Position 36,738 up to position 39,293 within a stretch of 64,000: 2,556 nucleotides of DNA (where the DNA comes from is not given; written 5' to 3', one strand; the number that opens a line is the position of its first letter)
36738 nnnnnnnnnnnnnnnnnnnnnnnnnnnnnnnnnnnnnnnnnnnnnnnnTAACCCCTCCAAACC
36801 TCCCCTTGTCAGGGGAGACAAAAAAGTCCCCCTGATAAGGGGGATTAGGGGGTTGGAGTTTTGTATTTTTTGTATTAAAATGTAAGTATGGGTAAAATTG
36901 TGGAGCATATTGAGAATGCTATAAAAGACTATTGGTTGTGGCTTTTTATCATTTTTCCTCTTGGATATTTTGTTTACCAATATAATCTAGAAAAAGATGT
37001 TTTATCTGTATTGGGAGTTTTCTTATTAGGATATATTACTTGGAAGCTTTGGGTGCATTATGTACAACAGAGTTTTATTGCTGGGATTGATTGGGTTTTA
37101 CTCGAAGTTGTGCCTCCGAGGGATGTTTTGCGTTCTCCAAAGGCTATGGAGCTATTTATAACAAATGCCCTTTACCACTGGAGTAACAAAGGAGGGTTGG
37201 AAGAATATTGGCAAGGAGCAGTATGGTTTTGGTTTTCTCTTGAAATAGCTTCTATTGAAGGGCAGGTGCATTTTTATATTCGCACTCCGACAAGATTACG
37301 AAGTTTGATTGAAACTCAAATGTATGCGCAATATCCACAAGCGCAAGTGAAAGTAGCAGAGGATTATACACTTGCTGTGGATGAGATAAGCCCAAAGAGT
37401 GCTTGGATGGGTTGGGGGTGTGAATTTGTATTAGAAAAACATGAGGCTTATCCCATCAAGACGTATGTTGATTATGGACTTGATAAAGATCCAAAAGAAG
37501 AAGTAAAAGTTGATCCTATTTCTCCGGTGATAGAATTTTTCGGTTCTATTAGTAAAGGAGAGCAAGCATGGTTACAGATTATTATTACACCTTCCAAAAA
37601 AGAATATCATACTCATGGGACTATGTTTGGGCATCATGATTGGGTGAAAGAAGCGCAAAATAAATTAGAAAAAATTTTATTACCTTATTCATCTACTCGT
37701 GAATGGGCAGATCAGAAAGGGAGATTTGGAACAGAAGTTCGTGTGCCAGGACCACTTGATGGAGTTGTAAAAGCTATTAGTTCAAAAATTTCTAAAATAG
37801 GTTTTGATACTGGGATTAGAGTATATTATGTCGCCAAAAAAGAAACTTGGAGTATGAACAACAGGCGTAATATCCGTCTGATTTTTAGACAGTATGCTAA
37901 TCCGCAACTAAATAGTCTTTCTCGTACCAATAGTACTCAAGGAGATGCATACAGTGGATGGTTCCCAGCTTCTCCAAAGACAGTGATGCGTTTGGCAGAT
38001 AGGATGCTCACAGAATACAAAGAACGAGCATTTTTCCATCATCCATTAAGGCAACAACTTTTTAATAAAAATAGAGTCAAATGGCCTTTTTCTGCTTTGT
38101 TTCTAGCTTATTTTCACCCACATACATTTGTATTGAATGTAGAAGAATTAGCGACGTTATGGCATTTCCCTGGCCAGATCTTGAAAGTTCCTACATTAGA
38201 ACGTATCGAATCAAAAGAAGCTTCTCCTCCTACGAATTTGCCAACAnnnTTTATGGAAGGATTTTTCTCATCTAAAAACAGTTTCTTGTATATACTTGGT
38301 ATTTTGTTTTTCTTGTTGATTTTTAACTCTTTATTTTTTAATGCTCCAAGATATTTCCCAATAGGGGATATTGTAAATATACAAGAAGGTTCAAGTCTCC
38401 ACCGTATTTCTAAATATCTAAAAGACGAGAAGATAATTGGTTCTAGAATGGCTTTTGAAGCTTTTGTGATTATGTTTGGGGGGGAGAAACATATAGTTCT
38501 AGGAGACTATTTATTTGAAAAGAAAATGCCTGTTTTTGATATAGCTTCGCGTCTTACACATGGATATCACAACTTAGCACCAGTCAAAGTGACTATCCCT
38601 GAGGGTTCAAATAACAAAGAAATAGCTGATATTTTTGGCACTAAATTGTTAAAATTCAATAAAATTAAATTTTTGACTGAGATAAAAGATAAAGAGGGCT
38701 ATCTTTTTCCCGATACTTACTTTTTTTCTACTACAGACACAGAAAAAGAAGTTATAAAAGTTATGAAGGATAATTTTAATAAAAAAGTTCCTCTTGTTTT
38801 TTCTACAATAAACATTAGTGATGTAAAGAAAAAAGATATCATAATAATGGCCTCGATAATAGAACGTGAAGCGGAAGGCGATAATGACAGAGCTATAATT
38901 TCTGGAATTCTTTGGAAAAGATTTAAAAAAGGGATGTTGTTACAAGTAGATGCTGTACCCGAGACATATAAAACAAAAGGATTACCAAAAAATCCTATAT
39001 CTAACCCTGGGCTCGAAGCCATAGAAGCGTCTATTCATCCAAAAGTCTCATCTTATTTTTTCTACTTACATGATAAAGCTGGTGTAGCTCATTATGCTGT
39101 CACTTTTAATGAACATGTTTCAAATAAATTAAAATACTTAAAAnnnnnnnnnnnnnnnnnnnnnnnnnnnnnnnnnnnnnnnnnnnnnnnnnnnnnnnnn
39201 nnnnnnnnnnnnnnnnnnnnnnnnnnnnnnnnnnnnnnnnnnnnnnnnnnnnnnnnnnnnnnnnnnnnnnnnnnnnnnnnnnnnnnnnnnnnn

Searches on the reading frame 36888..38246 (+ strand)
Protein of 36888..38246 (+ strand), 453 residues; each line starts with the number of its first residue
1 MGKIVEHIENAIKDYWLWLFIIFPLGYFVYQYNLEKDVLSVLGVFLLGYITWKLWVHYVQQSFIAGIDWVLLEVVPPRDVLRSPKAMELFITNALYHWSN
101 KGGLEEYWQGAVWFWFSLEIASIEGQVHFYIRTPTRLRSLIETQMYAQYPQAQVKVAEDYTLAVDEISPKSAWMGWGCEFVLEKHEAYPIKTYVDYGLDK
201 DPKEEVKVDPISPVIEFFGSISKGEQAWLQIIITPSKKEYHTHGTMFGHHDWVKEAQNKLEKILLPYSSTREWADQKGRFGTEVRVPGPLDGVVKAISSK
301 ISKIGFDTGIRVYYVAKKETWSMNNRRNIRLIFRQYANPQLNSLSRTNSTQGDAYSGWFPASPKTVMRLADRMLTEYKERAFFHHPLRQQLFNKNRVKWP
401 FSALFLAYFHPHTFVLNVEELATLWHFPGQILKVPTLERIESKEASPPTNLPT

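Call 57: search_protein_families(library=pfam, proteins=[window:36888-38246:+], max_evalue=0.001)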
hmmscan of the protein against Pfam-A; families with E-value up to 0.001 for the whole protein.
window:36888-38246:+ (453 aa): 0 families

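Call 73: find_homologous_proteins(query=window:36888-38246:+)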
Query window:36888-38246:+ (453 aa): 4891 proteins with E <= 0.001 among 7779 candidates; the best 120 are listed.
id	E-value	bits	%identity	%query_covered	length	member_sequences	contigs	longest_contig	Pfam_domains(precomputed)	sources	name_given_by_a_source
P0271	0.0e+0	1061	100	100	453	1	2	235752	PF26449.1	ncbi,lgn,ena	-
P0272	3.4e-217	740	70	100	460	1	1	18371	PF26449.1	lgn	-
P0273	9.1e-217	738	68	100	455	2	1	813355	PF26449.1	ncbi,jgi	ncbi:MAG: hypothetical protein WC735_00435 [Candidatus Paceibacterota bacterium]|jgi:hypothetical pr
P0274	1.5e-216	738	70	100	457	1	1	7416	PF26449.1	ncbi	-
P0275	7.6e-216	735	69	100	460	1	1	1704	PF26449.1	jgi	jgi:hypothetical protein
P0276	2.2e-215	734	68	100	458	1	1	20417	PF26449.1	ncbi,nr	ncbi:hypothetical protein EXS45_01240 [Candidatus Nomurabacteria bacterium]|nr:hypothetical protein 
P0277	2.4e-214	730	68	100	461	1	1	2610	PF26449.1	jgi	jgi:hypothetical protein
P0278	6.1e-214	729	68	99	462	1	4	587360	PF26449.1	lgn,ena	-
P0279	7.5e-214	729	68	100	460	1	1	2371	PF26449.1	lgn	-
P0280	1.5e-213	728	69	100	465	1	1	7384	PF26449.1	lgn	-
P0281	2.8e-213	727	70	100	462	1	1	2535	PF26449.1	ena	-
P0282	2.9e-213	727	68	100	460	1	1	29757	PF26449.1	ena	-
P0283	3.4e-213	727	69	100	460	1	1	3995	PF26449.1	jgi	jgi:hypothetical protein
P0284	9.4e-213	725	69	99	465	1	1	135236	PF26449.1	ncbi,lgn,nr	ncbi:hypothetical protein HY311_03285 [Candidatus Nomurabacteria bacterium]|nr:hypothetical protein 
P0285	1.2e-212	725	69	100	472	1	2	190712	PF26449.1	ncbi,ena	-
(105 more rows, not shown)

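Call 77: find_encoding_contigs(protein=P0273, flank=10000, max_places=2)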
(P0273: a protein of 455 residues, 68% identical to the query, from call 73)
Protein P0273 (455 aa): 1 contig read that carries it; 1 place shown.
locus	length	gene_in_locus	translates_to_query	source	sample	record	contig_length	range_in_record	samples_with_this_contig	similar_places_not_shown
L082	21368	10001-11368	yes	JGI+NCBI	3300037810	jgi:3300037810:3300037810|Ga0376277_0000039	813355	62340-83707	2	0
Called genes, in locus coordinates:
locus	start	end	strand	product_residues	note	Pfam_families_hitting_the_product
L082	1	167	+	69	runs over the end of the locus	-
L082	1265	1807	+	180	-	PF04205:FMN_bind (weak)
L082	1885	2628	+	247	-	PF02424:ApbE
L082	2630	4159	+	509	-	PF03116:NQR2_RnfD_RnfE (weak), PF00175:NAD_binding_1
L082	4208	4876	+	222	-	PF00072:Response_reg, PF00486:Trans_reg_C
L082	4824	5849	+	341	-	PF00512:HisKA, PF02518:HATPase_c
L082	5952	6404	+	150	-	-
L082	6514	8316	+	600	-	PF00009:GTP_EFTU, PF01926:MMR_HSR1 (weak), PF22042:EF-G_D2, PF03144:GTP_EFTU_D2, PF00679:EFG_C, PF21018:BipA_C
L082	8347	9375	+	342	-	PF04545:Sigma70_r4, PF05066:HARE-HTH (weak)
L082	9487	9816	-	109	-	PF07963:N_methyl (weak)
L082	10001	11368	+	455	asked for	PF26449:DUF8128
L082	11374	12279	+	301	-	PF02618:YceG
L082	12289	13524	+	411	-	PF02540:NAD_synthase (weak), PF03054:tRNA_Me_trans, PF20259:tRNA_Me_trans_M, PF20258:tRNA_Me_trans_C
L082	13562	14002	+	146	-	PF02308:MgtC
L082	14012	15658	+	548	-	PF01411:tRNA-synt_2c, PF07973:tRNA_SAD (weak)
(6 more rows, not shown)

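Call 78: find_encoding_contigs(protein=P0278, flank=10000, max_places=2)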
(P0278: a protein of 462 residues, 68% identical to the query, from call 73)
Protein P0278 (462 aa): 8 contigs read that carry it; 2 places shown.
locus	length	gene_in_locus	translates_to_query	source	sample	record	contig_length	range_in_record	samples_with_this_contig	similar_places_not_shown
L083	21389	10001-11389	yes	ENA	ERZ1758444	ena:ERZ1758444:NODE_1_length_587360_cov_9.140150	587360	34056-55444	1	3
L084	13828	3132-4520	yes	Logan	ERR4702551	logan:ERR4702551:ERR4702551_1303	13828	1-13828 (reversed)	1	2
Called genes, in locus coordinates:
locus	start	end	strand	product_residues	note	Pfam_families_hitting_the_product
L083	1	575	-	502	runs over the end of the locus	PF00009:GTP_EFTU, PF00071:Ras (weak), PF01926:MMR_HSR1, PF08477:Roc (weak), PF22042:EF-G_D2, PF11987:IF-2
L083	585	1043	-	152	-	PF14584:DUF4446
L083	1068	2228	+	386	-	PF00266:Aminotran_5, PF01212:Beta_elim_lyase (weak)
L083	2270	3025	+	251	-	-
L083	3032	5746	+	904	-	PF02861:Clp_N, PF23569:NBD_SMAX1, PF00004:AAA, PF17871:AAA_lid_9, PF00158:Sigma54_activat (weak), PF07724:AAA_2, PF07728:AAA_5, PF10431:ClpB_D2-small, +5 more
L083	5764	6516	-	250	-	-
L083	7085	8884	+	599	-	PF00009:GTP_EFTU, PF01926:MMR_HSR1 (weak), PF22042:EF-G_D2, PF03144:GTP_EFTU_D2, PF00679:EFG_C, PF21018:BipA_C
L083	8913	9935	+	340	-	PF04545:Sigma70_r4, PF05066:HARE-HTH (faint)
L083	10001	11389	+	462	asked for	PF26449:DUF8128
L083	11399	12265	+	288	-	PF02618:YceG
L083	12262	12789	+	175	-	PF16473:Rv2179c-like (weak), PF00929:RNase_T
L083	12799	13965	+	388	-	PF02540:NAD_synthase (faint), PF03054:tRNA_Me_trans, PF20259:tRNA_Me_trans_M, PF20258:tRNA_Me_trans_C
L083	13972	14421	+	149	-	PF02308:MgtC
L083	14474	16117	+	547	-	PF01411:tRNA-synt_2c, PF07973:tRNA_SAD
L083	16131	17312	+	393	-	-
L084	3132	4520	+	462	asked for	PF26449:DUF8128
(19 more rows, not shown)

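Call 82: predict_structure(alignment_id=A3)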
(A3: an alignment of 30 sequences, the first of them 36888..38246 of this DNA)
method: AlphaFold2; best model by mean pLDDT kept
length: 453 residues; sequences in the alignment: 30
mean_pLDDT: 58.6   pTM: 0.53
mean pLDDT of the five models: 58.6, 57.0, 56.6, 50.3, 43.3
residues with pLDDT >= 90: 0; 70-90: 147; 50-70: 171; < 50: 135
segments of 3 or more residues with pLDDT < 50: 95-115, 186-211, 235-238, 240-247, 300-306, 334-340, 352-356, 381-386, 410-453
pLDDT, mean of each block of 10 residues (from residue 1): 71 69 68 76 75 62 56 74 56 43 28 49 71 70 70 77 75 74 50 33 41 61 73 52 46 66 81 76 77 63 50 72 54 47 62 50 74 72 48 57 57 32 26 33 33 25
secondary structure, 60 per line:
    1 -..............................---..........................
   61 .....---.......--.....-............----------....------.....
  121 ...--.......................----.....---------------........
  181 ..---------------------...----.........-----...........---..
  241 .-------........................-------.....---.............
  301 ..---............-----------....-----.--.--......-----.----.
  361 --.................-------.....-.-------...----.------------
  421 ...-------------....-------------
elements in order: H2-31 H35-65 E69-75 H78-82 H84-95 H106-109 E116-123 E126-134 H135-148 E153-157 E173-182 H211-219 E225-235 E239-241 E249-251 H252-267 E268-272 E280-284 H288-302 E306-317 H329-332 E344-349 H363-379 H387-391 H437-440

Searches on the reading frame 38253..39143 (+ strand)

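Call 57: search_protein_families(library=pfam, proteins=[window:38253-39143:+], max_evalue=0.001)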
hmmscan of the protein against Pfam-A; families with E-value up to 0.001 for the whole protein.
window:38253-39143:+ (297 aa): 1 family
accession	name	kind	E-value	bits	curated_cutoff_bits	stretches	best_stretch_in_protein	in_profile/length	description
PF02618.21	YceG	-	2.4e-56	191.6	32.4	2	41-234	1-193/275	YceG-like family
